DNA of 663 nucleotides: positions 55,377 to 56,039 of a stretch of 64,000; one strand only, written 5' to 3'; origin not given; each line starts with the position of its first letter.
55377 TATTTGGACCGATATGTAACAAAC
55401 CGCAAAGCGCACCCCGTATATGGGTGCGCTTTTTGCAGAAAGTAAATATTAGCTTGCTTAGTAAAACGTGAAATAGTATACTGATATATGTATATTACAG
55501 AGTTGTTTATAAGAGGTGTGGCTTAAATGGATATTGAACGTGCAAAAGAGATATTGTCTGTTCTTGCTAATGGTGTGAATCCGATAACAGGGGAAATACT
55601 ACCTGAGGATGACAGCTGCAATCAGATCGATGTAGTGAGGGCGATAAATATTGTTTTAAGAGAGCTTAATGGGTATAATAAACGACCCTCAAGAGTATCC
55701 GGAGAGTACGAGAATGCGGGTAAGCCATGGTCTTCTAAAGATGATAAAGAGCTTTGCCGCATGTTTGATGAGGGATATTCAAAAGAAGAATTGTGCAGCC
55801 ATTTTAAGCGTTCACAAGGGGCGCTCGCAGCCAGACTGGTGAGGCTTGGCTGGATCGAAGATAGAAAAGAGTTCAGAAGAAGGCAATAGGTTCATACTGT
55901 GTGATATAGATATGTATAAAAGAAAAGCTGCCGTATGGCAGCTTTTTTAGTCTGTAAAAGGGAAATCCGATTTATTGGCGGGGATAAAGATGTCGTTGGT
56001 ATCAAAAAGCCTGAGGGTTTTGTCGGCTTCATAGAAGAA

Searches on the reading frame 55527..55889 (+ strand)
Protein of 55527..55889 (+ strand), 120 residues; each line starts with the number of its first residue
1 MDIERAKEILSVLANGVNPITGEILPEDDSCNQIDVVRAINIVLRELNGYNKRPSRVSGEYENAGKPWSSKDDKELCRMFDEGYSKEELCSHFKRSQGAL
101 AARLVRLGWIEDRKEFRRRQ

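Call 39: find_encoding_contigs(protein=window:55527-55889:+, flank=10000, max_places=8)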
Protein window:55527-55889:+ (120 aa): 23 contigs read that carry it; 8 places shown.
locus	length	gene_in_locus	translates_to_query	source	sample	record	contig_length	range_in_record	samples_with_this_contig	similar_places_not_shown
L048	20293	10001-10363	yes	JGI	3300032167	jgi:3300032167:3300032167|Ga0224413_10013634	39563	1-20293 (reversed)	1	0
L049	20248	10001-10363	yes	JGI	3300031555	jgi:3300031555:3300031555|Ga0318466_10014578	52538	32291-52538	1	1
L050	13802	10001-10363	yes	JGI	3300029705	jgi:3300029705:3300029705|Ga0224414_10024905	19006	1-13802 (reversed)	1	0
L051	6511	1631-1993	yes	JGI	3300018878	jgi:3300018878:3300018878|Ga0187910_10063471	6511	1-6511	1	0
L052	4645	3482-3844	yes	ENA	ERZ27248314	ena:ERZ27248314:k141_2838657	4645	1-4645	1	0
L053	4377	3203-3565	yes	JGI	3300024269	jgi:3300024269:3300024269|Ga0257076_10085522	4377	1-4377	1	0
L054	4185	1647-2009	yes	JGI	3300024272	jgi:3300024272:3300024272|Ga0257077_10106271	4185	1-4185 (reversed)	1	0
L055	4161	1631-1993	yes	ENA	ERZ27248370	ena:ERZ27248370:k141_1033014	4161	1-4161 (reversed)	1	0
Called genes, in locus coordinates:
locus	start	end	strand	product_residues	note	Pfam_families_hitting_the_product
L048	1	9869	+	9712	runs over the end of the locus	?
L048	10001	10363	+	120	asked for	-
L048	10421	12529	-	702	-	-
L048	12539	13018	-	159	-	-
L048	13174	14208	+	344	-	PF01208:URO-D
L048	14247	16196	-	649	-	PF22745:Nlig-Ia, PF01653:DNA_ligase_aden, PF03120:OB_DNA_ligase, PF12826:HHH_2, PF14520:HHH_5 (weak), PF00533:BRCT, PF12738:PTCB-BRCT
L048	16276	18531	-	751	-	PF00580:UvrD-helicase, PF13245:AAA_19, PF13604:AAA_30 (faint), PF01443:Viral_helicase1 (faint), PF13361:UvrD_C, PF13538:UvrD_C_2 (weak), PF21196:PcrA_UvrD_tudor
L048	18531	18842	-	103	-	PF01371:Trp_repressor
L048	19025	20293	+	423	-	?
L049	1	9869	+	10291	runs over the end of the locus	-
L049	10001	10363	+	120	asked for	-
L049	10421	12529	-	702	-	-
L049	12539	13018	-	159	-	-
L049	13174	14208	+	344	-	PF01208:URO-D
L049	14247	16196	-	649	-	PF22745:Nlig-Ia, PF01653:DNA_ligase_aden, PF03120:OB_DNA_ligase, PF12826:HHH_2, PF14520:HHH_5 (weak), PF00533:BRCT, PF12738:PTCB-BRCT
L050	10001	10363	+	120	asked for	-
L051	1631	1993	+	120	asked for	-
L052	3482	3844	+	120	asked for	-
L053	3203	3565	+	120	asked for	-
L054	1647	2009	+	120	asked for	-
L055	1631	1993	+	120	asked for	-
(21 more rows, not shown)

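Call 63: search_protein_families(library=pfam, proteins=[window:55527-55886:+], max_evalue=0.0001)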
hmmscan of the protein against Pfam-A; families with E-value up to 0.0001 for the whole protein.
window:55527-55886:+ (120 aa): 0 families

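Call 83: search_protein_families(library=ncbifam, proteins=[window:55527-55886:+], max_evalue=0.01)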
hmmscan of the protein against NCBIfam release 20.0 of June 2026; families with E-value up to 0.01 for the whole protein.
window:55527-55886:+ (120 aa): 0 families
